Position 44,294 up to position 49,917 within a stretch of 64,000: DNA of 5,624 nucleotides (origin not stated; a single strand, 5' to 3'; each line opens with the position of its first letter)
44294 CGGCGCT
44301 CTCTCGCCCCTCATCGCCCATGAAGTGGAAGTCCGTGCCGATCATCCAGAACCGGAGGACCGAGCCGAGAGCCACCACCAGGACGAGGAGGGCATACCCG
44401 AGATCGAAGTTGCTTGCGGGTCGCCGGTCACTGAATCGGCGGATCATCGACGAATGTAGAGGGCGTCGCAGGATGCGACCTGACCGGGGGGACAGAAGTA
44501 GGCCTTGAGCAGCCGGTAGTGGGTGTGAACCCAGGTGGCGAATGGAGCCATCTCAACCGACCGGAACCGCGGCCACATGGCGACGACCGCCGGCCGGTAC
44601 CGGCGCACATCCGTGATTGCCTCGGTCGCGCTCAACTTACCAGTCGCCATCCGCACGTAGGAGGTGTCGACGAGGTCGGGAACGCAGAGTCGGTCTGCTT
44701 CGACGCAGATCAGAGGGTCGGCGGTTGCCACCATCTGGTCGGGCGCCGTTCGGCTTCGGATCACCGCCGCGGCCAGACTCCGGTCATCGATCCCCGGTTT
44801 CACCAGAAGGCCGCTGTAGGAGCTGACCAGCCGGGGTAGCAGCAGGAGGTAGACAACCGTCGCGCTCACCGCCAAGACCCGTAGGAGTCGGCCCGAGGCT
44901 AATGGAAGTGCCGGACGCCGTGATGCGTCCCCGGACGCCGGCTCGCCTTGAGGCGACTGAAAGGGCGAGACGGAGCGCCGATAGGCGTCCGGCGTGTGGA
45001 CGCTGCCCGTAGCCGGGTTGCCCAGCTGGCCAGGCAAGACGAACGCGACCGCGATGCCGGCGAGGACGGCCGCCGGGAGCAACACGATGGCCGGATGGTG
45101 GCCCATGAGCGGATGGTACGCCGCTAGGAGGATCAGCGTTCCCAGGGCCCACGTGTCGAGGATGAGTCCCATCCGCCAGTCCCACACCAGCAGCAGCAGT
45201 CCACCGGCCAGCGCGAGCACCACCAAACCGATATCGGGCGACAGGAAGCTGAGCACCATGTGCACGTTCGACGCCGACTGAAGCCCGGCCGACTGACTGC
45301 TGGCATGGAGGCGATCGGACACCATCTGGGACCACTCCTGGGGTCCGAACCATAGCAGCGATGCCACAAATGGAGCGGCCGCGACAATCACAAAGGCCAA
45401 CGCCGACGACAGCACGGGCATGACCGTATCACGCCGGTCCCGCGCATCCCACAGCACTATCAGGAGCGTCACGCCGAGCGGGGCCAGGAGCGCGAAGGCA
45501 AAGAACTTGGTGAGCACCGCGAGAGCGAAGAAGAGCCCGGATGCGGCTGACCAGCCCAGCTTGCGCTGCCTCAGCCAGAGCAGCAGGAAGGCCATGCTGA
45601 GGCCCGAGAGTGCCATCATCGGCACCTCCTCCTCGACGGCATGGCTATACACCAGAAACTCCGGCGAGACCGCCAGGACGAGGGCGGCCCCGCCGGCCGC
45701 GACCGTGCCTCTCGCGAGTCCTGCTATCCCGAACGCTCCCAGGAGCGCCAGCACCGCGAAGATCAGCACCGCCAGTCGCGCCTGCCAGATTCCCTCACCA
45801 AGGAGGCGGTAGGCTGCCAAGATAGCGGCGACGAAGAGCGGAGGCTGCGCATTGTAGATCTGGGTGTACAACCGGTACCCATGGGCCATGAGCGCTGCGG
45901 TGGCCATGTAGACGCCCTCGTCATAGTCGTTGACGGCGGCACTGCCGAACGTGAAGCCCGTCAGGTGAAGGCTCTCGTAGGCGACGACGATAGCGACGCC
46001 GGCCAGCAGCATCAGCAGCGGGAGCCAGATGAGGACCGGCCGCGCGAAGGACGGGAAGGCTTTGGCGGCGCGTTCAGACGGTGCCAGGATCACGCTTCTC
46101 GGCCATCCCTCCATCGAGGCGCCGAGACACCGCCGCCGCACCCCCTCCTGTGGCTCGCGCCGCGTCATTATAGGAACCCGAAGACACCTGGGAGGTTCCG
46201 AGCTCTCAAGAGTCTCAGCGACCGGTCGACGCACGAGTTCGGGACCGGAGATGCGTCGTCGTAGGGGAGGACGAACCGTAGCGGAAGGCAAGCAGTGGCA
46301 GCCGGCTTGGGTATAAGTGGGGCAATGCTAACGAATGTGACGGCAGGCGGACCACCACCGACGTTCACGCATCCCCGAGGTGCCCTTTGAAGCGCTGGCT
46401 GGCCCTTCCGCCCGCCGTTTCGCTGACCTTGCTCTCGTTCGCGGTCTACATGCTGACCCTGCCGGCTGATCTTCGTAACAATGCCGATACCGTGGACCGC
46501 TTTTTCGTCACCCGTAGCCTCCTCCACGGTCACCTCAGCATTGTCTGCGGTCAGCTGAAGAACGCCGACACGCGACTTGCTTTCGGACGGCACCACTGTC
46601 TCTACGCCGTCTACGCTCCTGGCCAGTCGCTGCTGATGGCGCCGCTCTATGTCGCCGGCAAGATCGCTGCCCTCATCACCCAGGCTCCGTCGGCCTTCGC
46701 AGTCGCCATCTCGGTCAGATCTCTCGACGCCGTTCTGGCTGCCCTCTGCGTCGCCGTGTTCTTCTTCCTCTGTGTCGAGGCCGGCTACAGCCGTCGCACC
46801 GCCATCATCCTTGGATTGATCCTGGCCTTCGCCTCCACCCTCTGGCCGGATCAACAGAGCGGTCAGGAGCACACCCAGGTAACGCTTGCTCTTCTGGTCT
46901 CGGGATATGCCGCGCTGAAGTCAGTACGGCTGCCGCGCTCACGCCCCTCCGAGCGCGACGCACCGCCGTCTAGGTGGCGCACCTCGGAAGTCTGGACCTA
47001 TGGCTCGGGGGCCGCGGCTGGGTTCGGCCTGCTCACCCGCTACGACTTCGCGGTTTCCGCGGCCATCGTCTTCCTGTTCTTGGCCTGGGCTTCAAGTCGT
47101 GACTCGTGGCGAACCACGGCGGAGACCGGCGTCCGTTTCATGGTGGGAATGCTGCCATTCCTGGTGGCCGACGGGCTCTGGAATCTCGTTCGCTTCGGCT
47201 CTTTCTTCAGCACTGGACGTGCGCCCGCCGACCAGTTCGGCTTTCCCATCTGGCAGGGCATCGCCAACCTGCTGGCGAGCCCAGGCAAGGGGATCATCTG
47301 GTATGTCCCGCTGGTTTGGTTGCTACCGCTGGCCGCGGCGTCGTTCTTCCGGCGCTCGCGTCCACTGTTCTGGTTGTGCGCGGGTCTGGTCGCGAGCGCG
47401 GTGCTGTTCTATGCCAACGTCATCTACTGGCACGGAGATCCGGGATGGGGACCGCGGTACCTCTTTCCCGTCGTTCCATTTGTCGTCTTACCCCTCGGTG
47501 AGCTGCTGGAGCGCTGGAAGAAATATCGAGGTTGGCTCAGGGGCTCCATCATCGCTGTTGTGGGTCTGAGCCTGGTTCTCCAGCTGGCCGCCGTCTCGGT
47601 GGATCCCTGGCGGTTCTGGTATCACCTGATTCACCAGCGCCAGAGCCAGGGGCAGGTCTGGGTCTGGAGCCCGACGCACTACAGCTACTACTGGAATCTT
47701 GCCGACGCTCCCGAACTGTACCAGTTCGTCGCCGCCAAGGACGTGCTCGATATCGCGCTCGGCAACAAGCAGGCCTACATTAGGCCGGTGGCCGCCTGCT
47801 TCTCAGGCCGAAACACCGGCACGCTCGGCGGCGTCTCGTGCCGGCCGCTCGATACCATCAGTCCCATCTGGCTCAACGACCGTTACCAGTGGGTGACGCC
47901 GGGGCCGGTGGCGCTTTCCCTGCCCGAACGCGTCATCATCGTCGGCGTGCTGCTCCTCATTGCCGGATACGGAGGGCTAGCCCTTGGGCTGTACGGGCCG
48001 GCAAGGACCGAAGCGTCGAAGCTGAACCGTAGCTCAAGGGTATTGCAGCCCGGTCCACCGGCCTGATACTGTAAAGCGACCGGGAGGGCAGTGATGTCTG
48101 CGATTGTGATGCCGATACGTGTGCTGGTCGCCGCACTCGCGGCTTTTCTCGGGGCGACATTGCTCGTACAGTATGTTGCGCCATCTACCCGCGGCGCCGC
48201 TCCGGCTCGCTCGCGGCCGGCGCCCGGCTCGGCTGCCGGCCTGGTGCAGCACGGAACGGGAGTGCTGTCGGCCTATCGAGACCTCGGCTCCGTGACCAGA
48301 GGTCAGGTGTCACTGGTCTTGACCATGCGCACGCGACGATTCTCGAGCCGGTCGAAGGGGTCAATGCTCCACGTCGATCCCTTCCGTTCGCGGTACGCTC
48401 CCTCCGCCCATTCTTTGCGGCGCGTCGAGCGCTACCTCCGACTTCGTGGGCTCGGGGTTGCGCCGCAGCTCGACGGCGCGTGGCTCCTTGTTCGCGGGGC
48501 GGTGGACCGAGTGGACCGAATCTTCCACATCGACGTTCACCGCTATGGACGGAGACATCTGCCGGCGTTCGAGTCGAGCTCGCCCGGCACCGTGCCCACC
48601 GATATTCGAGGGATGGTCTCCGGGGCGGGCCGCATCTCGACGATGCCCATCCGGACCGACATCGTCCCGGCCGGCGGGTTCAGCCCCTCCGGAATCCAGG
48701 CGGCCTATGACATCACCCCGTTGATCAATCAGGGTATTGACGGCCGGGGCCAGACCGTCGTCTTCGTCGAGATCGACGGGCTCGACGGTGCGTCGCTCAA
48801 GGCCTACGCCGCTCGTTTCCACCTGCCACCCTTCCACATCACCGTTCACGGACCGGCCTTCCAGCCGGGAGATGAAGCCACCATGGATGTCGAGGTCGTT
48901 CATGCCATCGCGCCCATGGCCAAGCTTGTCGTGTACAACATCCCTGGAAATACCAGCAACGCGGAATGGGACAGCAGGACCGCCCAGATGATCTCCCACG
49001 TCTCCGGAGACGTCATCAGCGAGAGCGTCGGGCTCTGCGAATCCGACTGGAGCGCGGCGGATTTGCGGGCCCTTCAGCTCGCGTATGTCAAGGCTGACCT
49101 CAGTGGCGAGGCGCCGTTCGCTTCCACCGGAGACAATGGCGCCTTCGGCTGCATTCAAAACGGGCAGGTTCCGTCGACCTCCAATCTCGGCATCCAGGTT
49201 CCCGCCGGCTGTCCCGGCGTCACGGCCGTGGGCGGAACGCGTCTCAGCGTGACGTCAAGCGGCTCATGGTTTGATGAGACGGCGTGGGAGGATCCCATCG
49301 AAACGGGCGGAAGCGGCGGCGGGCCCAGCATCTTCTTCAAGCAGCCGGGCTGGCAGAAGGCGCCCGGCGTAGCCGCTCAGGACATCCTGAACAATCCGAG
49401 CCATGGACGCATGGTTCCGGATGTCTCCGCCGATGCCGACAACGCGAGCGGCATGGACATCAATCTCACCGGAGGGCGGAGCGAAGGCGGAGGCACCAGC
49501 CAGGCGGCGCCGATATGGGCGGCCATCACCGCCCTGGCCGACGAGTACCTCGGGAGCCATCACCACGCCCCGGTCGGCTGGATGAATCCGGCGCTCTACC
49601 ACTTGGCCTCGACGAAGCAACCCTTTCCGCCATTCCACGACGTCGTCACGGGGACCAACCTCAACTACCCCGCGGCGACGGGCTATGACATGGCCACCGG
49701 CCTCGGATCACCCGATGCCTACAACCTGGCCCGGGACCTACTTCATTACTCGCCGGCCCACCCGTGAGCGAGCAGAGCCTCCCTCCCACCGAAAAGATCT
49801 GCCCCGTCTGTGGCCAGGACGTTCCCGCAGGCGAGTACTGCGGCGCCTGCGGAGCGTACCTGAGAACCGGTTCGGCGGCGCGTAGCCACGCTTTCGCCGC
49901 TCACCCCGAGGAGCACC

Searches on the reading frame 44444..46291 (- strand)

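Call 46: search_protein_families(library=pfam, proteins=[window:44444-46291:-], max_evalue=0.00001)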
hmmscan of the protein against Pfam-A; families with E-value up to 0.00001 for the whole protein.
window:44444-46291:- (615 aa): 2 families
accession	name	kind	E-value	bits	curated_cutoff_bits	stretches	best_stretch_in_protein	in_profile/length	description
PF13231.12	PMT_2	-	9.2e-15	55.6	26.1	1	149-304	2-155/160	Dolichyl-phosphate-mannose-protein mannosyltransferase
PF02366.24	PMT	-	4.2e-07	30.2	22.7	1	168-317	82-239/245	Dolichyl-phosphate-mannose-protein mannosyltransferase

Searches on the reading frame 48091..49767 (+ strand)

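Call 46: search_protein_families(library=pfam, proteins=[window:48091-49767:+], max_evalue=0.00001)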
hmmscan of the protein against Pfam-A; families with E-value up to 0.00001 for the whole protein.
window:48091-49767:+ (558 aa): 2 families
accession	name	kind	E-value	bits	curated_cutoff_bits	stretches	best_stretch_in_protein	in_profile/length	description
PF09286.16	Pro-kuma_activ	-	5.7e-08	33.6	23.5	1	85-177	40-135/143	Pro-kumamolisin, activation domain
PF00082.27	Peptidase_S8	-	1.9e-07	31.2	21.8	1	270-485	74-255/288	Subtilase family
